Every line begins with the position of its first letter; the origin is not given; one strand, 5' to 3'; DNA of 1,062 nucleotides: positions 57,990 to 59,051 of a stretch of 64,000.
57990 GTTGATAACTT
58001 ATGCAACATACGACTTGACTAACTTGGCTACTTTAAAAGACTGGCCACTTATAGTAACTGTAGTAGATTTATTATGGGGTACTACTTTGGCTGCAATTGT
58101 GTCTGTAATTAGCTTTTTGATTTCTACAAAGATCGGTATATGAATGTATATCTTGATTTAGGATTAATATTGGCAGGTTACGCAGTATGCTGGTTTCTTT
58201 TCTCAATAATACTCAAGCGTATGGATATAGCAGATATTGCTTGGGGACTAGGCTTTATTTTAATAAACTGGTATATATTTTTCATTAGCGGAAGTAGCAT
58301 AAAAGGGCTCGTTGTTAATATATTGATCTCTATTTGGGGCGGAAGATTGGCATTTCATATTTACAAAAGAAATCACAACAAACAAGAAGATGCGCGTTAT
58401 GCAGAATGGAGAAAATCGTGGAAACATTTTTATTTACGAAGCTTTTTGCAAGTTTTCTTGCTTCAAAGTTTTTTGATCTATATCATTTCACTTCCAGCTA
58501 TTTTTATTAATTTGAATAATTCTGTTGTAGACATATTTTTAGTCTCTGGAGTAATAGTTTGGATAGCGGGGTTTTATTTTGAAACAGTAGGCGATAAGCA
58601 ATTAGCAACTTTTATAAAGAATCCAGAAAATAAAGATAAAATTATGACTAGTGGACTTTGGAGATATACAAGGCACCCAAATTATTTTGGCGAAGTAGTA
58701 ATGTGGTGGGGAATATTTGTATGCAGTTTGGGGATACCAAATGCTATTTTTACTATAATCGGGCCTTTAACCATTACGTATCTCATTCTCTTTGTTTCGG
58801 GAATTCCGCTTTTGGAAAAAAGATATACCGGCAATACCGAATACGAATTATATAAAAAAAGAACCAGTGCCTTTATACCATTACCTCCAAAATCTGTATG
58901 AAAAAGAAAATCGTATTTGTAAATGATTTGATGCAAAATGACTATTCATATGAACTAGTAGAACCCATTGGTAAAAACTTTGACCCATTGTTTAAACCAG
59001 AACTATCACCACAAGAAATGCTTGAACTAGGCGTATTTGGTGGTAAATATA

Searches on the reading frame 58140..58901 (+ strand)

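Call 9: search_protein_families(library=pfam, proteins=[window:58140-58901:+], max_evalue=0.001)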
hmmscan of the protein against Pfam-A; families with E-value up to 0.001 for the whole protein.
window:58140-58901:+ (253 aa): 4 families
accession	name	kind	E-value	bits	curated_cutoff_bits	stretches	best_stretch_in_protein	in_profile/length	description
PF06966.17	DUF1295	-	1e-67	228.5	20.4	1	18-242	1-235/235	Protein of unknown function (DUF1295)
PF02544.21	Steroid_dh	-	3.3e-12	47.1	22.6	1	126-247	34-147/150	3-oxo-5-alpha-steroid 4-dehydrogenase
PF04191.18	PEMT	-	2.9e-06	28.1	25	1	156-229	28-102/105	Phospholipid methyltransferase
PF04140.19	ICMT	-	9.5e-06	26.4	24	1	159-201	27-66/95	Isoprenylcysteine carboxyl methyltransferase (ICMT) family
